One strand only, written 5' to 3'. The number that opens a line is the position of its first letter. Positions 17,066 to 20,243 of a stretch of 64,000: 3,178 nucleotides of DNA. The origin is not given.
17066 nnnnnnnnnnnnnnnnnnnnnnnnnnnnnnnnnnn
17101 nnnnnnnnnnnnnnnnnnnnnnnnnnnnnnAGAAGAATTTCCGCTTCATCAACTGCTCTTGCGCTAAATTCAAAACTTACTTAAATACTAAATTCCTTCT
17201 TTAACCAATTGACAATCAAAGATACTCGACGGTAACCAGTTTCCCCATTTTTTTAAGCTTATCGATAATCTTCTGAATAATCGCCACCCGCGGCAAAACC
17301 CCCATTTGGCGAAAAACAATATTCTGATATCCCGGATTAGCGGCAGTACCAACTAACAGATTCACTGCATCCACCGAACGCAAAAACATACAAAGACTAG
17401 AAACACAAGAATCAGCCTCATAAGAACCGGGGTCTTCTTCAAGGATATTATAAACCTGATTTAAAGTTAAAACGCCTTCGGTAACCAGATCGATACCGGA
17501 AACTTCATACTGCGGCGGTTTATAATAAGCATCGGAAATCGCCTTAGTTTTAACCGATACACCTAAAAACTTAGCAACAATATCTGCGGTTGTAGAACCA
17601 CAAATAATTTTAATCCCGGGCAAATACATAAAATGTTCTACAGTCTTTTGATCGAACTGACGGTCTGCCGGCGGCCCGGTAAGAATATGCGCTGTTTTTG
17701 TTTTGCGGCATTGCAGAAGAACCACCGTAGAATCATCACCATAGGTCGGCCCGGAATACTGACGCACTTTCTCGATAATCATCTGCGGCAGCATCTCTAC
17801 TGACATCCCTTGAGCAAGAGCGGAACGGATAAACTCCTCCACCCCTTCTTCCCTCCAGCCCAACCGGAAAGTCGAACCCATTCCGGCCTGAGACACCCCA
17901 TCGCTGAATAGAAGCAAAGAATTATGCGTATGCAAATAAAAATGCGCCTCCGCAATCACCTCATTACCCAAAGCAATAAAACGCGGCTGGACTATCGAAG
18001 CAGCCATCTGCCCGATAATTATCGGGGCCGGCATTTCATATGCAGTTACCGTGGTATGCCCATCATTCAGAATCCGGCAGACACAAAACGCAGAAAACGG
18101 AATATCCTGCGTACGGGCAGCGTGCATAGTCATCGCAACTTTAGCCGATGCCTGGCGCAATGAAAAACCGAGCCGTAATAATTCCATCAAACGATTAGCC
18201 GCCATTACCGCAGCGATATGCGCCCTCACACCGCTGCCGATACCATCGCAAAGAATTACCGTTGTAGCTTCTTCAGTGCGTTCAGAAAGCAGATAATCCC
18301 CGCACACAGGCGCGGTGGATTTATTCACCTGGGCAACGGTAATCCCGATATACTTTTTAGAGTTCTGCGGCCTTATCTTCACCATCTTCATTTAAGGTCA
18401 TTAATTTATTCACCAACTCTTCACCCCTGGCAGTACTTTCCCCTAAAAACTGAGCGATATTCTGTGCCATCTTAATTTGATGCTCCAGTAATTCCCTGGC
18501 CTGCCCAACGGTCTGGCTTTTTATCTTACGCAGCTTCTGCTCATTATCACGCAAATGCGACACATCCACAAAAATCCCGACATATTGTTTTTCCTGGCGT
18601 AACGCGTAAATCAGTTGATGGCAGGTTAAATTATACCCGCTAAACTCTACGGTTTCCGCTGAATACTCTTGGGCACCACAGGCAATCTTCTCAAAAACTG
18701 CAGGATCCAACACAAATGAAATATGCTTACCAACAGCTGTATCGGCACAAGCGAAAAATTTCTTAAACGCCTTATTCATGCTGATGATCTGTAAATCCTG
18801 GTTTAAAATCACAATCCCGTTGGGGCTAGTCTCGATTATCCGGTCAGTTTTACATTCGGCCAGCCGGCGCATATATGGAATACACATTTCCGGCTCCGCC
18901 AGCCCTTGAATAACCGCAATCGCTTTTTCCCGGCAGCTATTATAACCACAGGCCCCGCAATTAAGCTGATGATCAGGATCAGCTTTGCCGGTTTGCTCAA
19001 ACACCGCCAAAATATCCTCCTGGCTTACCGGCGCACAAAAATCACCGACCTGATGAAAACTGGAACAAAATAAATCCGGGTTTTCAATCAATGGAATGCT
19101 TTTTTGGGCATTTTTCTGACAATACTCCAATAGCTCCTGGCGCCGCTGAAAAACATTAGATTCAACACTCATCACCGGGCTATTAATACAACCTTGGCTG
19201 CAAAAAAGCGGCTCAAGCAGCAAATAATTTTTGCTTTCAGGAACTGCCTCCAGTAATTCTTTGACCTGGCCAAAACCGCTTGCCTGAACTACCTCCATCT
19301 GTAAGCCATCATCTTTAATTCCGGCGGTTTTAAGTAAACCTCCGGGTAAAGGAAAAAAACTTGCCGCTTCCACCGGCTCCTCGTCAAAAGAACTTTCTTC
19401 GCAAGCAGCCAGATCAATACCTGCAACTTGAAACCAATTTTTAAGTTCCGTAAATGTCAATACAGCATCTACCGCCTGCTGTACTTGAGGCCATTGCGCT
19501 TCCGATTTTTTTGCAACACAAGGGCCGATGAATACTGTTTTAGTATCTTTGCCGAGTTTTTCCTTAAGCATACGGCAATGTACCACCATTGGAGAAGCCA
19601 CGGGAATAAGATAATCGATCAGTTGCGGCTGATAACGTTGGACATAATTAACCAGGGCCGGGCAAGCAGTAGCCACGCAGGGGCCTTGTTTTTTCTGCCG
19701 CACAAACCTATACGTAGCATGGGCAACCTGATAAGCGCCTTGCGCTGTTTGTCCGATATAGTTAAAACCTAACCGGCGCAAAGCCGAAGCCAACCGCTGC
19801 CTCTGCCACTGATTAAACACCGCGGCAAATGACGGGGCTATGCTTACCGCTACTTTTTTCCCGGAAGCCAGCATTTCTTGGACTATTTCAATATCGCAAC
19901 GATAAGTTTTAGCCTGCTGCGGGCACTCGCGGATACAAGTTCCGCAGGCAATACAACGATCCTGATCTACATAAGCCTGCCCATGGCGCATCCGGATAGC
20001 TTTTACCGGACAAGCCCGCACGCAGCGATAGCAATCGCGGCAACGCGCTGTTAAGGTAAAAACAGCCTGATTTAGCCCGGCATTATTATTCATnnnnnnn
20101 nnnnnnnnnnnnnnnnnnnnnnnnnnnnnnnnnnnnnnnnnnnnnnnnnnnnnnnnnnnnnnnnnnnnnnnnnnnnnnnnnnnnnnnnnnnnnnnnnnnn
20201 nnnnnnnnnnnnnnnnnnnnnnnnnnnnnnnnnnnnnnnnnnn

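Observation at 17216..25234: Complete Rex-controlled bifurcating [FeFe]-hydrogenase locus with a HydS-type sensory hydrogenase and PP2C phosphatase but no adjacent kinase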

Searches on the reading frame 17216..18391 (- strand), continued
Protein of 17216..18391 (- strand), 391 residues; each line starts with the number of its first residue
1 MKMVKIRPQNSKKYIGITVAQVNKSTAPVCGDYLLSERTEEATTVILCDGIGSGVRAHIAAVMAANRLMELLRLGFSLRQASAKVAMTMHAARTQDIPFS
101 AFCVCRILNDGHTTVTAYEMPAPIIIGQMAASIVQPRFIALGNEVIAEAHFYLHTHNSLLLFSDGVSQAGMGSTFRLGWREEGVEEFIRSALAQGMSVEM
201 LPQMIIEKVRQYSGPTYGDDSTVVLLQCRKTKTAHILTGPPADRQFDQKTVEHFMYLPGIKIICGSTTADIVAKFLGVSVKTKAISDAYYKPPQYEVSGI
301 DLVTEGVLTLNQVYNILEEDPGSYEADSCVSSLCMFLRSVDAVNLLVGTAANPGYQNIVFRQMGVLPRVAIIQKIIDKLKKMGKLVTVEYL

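Call 81: search_protein_families(library=pfam, max_evalue=0.001, proteins=[L014:2657-3064:-, L014:2200-2670:-, L014:847-2187:-, L014:489-827:-, L027:11235-11657:-, L027:11651-12010:-, L027:12020-13969:-, L029:16315-16677:+, L029:16658-17188:+])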
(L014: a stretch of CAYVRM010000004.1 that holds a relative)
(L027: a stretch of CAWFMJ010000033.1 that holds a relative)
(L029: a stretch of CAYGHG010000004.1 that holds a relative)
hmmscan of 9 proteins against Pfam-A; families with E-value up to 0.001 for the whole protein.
L014:2657-3064:- (135 aa): 1 family
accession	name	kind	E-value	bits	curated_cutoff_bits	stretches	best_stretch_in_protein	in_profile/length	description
PF07085.17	DRTGG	-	3.3e-09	37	25.2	1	17-113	2-99/105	DRTGG domain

L014:2200-2670:- (156 aa): 2 families
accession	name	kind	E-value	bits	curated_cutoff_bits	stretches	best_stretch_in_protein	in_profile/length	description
PF13581.12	HATPase_c_2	-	4.1e-08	33.7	27.4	1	32-142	14-124/127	Histidine kinase-like ATPase domain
PF02518.31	HATPase_c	-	7.1e-08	33.3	26.4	1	50-145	6-107/111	Histidine kinase-, DNA gyrase B-, and HSP90-like ATPase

L014:847-2187:- (446 aa): 11 families
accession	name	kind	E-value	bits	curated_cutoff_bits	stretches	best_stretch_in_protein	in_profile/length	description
PF02906.19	Fe_hyd_lg_C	-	2.8e-35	122.6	22.1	1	74-307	2-245/245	Iron only hydrogenase large subunit, C-terminal domain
PF04060.18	FeS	-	3.9e-12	46.1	23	1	383-414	1-32/33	Putative Fe-S cluster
PF00037.32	Fer4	-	5.1e-10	39.2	21.1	2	38-58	2-22/24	4Fe-4S binding domain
PF13237.11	Fer4_10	-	9.8e-10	38.7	25.5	1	8-55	2-53/53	4Fe-4S dicluster domain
PF14697.11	Fer4_21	-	1.1e-08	35.5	35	2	37-65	1-29/59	4Fe-4S dicluster domain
PF12838.12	Fer4_7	-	2.2e-08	34.9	27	1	14-57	1-51/52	4Fe-4S dicluster domain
PF13187.11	Fer4_9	-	4.2e-08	33.5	27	1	14-57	1-50/52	4Fe-4S dicluster domain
PF12837.12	Fer4_6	-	1.6e-07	31.4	25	1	37-58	2-23/24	4Fe-4S binding domain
PF13484.11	Fer4_16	-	2.1e-06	28.9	30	0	14-33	1-20/66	4Fe-4S double cluster binding domain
PF12797.12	Fer4_2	-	5.3e-05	23.4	24.5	0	38-55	4-21/22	4Fe-4S binding domain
PF25160.1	LdpA_Fe-S-bd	-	0.00026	21.1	27.6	1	21-57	9-41/49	LdpA Fe-S cluster-binding domain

L014:489-827:- (112 aa): 1 family
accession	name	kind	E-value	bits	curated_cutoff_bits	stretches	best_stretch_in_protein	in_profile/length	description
PF07085.17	DRTGG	-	4.5e-05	23.7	25.2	1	5-105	1-102/105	DRTGG domain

L027:11235-11657:- (140 aa): 1 family
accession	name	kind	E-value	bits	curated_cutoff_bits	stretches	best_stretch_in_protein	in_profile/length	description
PF13581.12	HATPase_c_2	-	2.4e-25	89.4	27.4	1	13-134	5-125/127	Histidine kinase-like ATPase domain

L027:11651-12010:- (119 aa): 2 families
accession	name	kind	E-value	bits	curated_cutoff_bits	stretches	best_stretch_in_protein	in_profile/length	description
PF01740.26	STAS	-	7.7e-20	71.1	22.6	1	9-112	2-106/106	STAS domain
PF13466.11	STAS_2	-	9.9e-11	42.1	29.2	1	22-99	3-79/80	STAS domain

L027:12020-13969:- (649 aa): 6 families
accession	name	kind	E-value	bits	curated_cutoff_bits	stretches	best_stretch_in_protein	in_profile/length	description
PF07228.17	SpoIIE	-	2.4e-50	171.6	25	1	447-638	1-191/192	Stage II sporulation protein E (SpoIIE)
PF22673.2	MCP-like_PDC_1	-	1.5e-18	67.7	27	1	88-203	4-113/113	Methyl-accepting chemotaxis protein-like, first PDC sensor domain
PF02743.24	dCache_1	-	1.6e-18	67.6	45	1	37-294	2-240/240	Cache domain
PF00672.30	HAMP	-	3.8e-17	62.8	25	1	328-380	1-52/53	HAMP domain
PF17201.10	Cache_3-Cache_2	-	9.1e-05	22.3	27.7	1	195-308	185-297/299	Cache 3/Cache 2 fusion domain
PF08269.17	dCache_2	-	0.00014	21.6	26.5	1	200-265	193-258/298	Cache domain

L029:16315-16677:+ (121 aa): 2 families
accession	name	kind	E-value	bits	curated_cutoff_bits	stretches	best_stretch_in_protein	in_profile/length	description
PF01740.26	STAS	-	5.7e-18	65.1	22.6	1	14-113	7-106/106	STAS domain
PF13466.11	STAS_2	-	2.4e-07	31.3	29.2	1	20-101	1-80/80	STAS domain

L029:16658-17188:+ (177 aa): 1 family
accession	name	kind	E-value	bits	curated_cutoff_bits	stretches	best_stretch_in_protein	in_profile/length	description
PF13581.12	HATPase_c_2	-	4.4e-14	53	27.4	1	26-145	2-122/127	Histidine kinase-like ATPase domain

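Call 93: search_protein_families(library=pfam, max_evalue=0.0001, proteins=[L037:8130-9980:+, L037:3728-6283:+, L076:5894-8542:-, L076:11361-12146:+, L076:12200-13426:+, L076:13419-15476:+, L065:7880-8143:+, L058:2129-5365:+])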
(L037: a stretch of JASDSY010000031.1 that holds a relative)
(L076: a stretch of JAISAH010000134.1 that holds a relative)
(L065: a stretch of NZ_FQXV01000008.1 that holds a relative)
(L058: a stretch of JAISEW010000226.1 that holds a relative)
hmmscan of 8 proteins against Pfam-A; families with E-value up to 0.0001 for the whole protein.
L037:8130-9980:+ (616 aa): 0 families

L037:3728-6283:+ (851 aa): 0 families

L076:5894-8542:- (882 aa): 3 families
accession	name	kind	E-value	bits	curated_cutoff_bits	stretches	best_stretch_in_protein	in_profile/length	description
PF01411.24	tRNA-synt_2c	-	6.3e-196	652.6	30.3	1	6-553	1-551/552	tRNA synthetases class II (A)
PF07973.19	tRNA_SAD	-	5.3e-17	62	24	1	651-694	1-44/44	Threonyl and Alanyl tRNA synthetase second additional domain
PF02272.25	DHHA1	-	5.8e-13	49.6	25.9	1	769-868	2-95/102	DHHA1 domain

L076:11361-12146:+ (261 aa): 1 family
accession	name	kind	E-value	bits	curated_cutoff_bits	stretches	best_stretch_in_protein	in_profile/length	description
PF01012.27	ETF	-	6.7e-45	153.5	26.7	1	24-207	3-180/181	Electron transfer flavoprotein domain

L076:12200-13426:+ (408 aa): 14 families
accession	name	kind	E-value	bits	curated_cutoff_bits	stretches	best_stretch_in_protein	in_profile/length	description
PF01012.27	ETF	-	6.4e-53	179.7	26.7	1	73-250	1-177/181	Electron transfer flavoprotein domain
PF00766.25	ETF_alpha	-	9.3e-37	125.3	27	1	274-354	1-81/81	Electron transfer flavoprotein FAD-binding domain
PF00037.32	Fer4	-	4.5e-14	52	21.1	2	36-54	6-24/24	4Fe-4S binding domain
PF12838.12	Fer4_7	-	1.2e-10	42.1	27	1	10-52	2-52/52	4Fe-4S dicluster domain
PF12837.12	Fer4_6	-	4.8e-10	39.3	25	0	5-25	4-24/24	4Fe-4S binding domain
PF13484.11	Fer4_16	-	2.4e-09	38.3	30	1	37-59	1-24/66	4Fe-4S double cluster binding domain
PF13237.11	Fer4_10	-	3.9e-09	36.8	25.5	1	4-49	3-53/53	4Fe-4S dicluster domain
PF13187.11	Fer4_9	-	5.6e-09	36.3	27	1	10-53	2-52/52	4Fe-4S dicluster domain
PF12797.12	Fer4_2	-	4.8e-07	29.8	24.5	0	34-49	6-21/22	4Fe-4S binding domain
PF12798.12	Fer4_3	-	2.1e-06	28.5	27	0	38-52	1-15/15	4Fe-4S binding domain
PF25160.1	LdpA_Fe-S-bd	-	2.1e-06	27.9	27.6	0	34-55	24-45/49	LdpA Fe-S cluster-binding domain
PF14697.11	Fer4_21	-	3.1e-06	27.7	35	1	5-55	3-59/59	4Fe-4S dicluster domain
PF12800.12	Fer4_4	-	4e-06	27.1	24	0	36-49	2-15/17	4Fe-4S binding domain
PF13183.11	Fer4_8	-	5.1e-05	24.2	27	0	31-51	47-67/68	4Fe-4S dicluster domain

L076:13419-15476:+ (685 aa): 6 families
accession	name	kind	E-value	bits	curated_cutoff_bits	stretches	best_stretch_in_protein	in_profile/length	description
PF02754.22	CCG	-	1.4e-34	118.4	20.6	2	444-530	1-85/85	Cysteine-rich domain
PF13187.11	Fer4_9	-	6.5e-10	39.3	27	1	278-377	1-49/52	4Fe-4S dicluster domain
PF13183.11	Fer4_8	-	8.8e-09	36.2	27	1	278-378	4-67/68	4Fe-4S dicluster domain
PF13484.11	Fer4_16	-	4.2e-08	34.3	30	0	279-310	2-32/66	4Fe-4S double cluster binding domain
PF13237.11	Fer4_10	-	2e-06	28.1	25.5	1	274-376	4-53/53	4Fe-4S dicluster domain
PF12797.12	Fer4_2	-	4.2e-06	26.8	24.5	0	270-291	1-22/22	4Fe-4S binding domain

L065:7880-8143:+ (87 aa): 1 family
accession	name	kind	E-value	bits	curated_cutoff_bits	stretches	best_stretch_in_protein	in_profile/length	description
PF01257.25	2Fe-2S_thioredx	-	2.3e-09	37.7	24.8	1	4-83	60-143/145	Thioredoxin-like [2Fe-2S] ferredoxin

L058:2129-5365:+ (1078 aa): 16 families
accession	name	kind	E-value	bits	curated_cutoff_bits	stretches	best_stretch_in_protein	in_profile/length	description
PF02906.19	Fe_hyd_lg_C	-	9.2e-78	261.7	22.1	1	717-1001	1-245/245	Iron only hydrogenase large subunit, C-terminal domain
PF07992.20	Pyr_redox_2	-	5.5e-35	121.6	26.1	1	216-511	2-291/291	Pyridine nucleotide-disulphide oxidoreductase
PF14691.11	Fer4_20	-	6.7e-24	84.3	25.8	1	121-201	27-111/113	Dihydroprymidine dehydrogenase domain II, 4Fe-4S cluster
PF02256.22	Fe_hyd_SSU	-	1.1e-16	61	24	1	1010-1064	2-56/56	Iron hydrogenase small subunit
PF13510.11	Fer2_4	-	6.3e-16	58.6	22.8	1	21-99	2-81/82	2Fe-2S iron-sulfur cluster binding domain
PF13738.12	Pyr_redox_3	-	3.7e-12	46.6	30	1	334-495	155-305/305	Pyridine nucleotide-disulphide oxidoreductase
PF00070.33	Pyr_redox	-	8.4e-10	39.5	22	0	347-398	2-56/82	Pyridine nucleotide-disulphide oxidoreductase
PF13450.12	NAD_binding_8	-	9.4e-10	39.1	21.9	1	219-254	1-36/68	NAD(P)-binding Rossmann-like domain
PF01266.30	DAO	-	4.5e-08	33.4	27.9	1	216-260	1-51/353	FAD dependent oxidoreductase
PF12831.13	FAD_oxidored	-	6.3e-08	32.8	27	1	217-253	2-38/416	FAD dependent oxidoreductase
PF12838.12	Fer4_7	-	7.4e-07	30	27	1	640-698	1-52/52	4Fe-4S dicluster domain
PF00037.32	Fer4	-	1.6e-05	24.9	21.1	1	679-700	3-24/24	4Fe-4S binding domain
PF01946.23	Thi4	-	1.6e-05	24.7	26.2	1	216-253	19-57/235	Thi4 family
PF03486.20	HI0933_like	-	2.9e-05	24.1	50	0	216-251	2-37/244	HI0933-like protein Rossmann domain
PF01593.30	Amino_oxidase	-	9.3e-05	22.3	19.8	0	225-251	2-28/443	Flavin containing amine oxidoreductase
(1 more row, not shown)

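Call 95: find_related_loci(query=A5, collection=metagenome_contigs, flank=8000)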
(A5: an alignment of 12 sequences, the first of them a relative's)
Query A5 (389 aa) in metagenome_contigs; peptide patterns used: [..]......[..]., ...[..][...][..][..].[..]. (x = any residue, [..] = any of these).
600 stretches matched a pattern (row limit reached: there are more); 587 encode a relative of the query (tblastn E <= 1e-3); the best 80 are kept; 80 distinct loci.
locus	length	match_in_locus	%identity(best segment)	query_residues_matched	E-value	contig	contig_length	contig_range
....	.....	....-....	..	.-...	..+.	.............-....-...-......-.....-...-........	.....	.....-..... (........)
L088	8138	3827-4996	79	1-389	0e+0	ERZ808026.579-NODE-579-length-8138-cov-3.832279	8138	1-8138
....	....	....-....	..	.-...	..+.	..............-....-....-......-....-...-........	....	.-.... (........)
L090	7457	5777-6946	78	1-389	0e+0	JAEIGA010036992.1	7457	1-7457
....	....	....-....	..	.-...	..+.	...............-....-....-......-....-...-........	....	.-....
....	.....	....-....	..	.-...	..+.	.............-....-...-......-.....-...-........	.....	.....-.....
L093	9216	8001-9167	81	1-389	0e+0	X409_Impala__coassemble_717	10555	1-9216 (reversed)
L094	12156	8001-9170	79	1-389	0e+0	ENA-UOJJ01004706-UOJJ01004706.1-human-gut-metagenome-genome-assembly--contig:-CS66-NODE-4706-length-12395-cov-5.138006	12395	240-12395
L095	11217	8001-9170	78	1-389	0e+0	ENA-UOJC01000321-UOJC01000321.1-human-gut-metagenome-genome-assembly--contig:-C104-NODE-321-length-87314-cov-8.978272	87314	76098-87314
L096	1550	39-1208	79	1-389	0e+0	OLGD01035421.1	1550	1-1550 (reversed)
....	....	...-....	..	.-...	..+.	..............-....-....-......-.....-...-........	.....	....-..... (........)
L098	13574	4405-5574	79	1-389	0e+0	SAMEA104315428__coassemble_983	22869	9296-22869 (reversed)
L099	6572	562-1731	78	1-389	0e+0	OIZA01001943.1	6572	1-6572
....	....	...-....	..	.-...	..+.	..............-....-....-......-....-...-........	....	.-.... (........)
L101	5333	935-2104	78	1-389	0e+0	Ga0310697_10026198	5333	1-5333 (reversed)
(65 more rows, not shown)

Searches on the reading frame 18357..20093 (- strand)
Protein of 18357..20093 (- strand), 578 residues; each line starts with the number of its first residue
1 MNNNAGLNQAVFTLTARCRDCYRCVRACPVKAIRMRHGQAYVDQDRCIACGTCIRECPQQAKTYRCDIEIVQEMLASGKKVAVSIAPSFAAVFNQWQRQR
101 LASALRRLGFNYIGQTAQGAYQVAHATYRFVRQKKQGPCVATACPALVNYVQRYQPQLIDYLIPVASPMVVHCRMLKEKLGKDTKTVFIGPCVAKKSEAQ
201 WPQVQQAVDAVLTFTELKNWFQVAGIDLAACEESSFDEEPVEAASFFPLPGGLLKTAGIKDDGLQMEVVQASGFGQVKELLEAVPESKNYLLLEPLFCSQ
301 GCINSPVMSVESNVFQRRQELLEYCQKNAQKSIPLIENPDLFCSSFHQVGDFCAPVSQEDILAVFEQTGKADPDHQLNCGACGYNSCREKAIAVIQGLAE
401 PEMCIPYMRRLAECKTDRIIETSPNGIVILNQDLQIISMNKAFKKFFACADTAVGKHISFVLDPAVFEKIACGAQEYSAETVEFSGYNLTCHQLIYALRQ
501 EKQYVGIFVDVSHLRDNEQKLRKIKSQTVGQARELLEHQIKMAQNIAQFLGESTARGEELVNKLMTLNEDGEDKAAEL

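Call 4: search_protein_families(library=pfam, proteins=[window:18357-20093:-], max_evalue=0.01)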
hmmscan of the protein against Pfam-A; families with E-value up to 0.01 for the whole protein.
window:18357-20093:- (578 aa): 16 families
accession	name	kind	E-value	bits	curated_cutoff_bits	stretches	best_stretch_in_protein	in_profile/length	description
PF02906.19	Fe_hyd_lg_C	-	4.8e-53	180.7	22.1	1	79-306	1-245/245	Iron only hydrogenase large subunit, C-terminal domain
PF04060.18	FeS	-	3.1e-11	43.2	23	1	376-406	3-33/33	Putative Fe-S cluster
PF13237.11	Fer4_10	-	2.9e-09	37.1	25.5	1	15-58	6-53/53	4Fe-4S dicluster domain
PF00037.32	Fer4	-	6.3e-09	35.7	21.1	2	41-61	2-22/24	4Fe-4S binding domain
PF12838.12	Fer4_7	-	2.1e-08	34.9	27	1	17-61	1-52/52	4Fe-4S dicluster domain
PF13187.11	Fer4_9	-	1.6e-07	31.7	27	1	17-61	1-51/52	4Fe-4S dicluster domain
PF12837.12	Fer4_6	-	1.8e-06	28.1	25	2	41-61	3-23/24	4Fe-4S binding domain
PF14697.11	Fer4_21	-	3.1e-06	27.7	35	1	40-61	1-22/59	4Fe-4S dicluster domain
PF12797.12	Fer4_2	-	1.7e-05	24.9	24.5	2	41-58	4-21/22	4Fe-4S binding domain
PF13188.13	PAS_8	-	3.3e-05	24.1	21.8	1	418-456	5-41/65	PAS domain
PF13484.11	Fer4_16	-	0.0015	19.7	30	1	17-48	1-30/66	4Fe-4S double cluster binding domain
PF25160.1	LdpA_Fe-S-bd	-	0.0047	17.1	27.6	1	20-60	4-41/49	LdpA Fe-S cluster-binding domain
PF00989.32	PAS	-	0.0049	17.3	22.6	0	417-459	4-47/113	PAS fold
PF20072.4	DUF6468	-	0.0057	17.2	26.9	0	527-566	31-70/76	Domain of unknown function (DUF6468)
PF13426.13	PAS_9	-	0.0075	17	27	0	424-512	1-102/103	PAS domain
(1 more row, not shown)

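Call 9: search_protein_families(library=ncbifam, proteins=[window:18357-20093:-], max_evalue=0.01)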
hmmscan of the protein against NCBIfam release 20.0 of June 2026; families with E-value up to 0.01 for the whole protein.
window:18357-20093:- (578 aa): 70 families (the best 25 are shown)
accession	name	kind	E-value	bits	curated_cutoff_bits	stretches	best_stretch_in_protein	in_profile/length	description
TIGR04105.1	FeFe_hydrog_B1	subfamily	1.3e-57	195.6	450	1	24-308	166-458/462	monomeric [FeFe] hydrogenase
TIGR02512.1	FeFe_hydrog_A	subfamily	2e-30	105.9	405.95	1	15-254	6-286/375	[FeFe] hydrogenase, group A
NF040763.1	FeFe_hydrog_A6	exception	2.4e-30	105.4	765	2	15-255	144-425/571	NADH-dependent [FeFe] hydrogenase, group A6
NF040762.1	Hydr_FeFe_Clost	exception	2.5e-22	79.2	900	1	17-239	145-405/572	ferredoxin hydrogenase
NF005503.0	PRK07118.1-2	equivalog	2.5e-11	43.4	252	1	22-60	144-182/292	RnfABCDGE type electron transport complex subunit B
NF041836.1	rnfB_Methano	equivalog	2.6e-11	43.5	445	1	15-61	215-261/265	Rnf electron transport complex subunit RnfB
NF058577.1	FdxA_fam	equivalog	1.8e-10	40.8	65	1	12-61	3-52/52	4Fe-4S ferredoxin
NF040864.1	HgcB_ferredoxin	equivalog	1.9e-10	40.4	99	1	15-75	13-78/93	mercury methylation ferredoxin HgcB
NF038196.1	ferrodoxin_EFR1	subfamily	5.4e-10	39.7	75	1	9-65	177-232/242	EFR1 family ferrodoxin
NF005505.0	PRK07118.1-4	equivalog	5.5e-10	39.2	378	1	15-61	215-261/265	Fe-S cluster domain-containing protein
NF043069.1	T4HPD_activ_SAM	equivalog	1.8e-09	37.4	425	1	9-76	44-111/299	trans-4-hydroxy-L-proline dehydratase activase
TIGR04041.1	activase_YjjW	hypoth_equivalog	2.1e-09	37.2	250.2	1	16-77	41-101/276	YjjW family glycine radical enzyme activase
TIGR01944.1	rnfB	subfamily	2.9e-09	36.7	68.7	2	9-65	106-163/190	RnfABCDGE type electron transport complex subunit B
NF045874.1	Vhu_polyferre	exception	1.6e-08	33.7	600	1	10-61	122-173/381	F420-non-reducing hydrogenase associated-polyferredoxin VhuB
TIGR02700.1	flavo_MJ0208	hypoth_equivalog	1.8e-08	33.9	251.35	1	15-69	147-201/234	dihydromethanopterin reductase (acceptor)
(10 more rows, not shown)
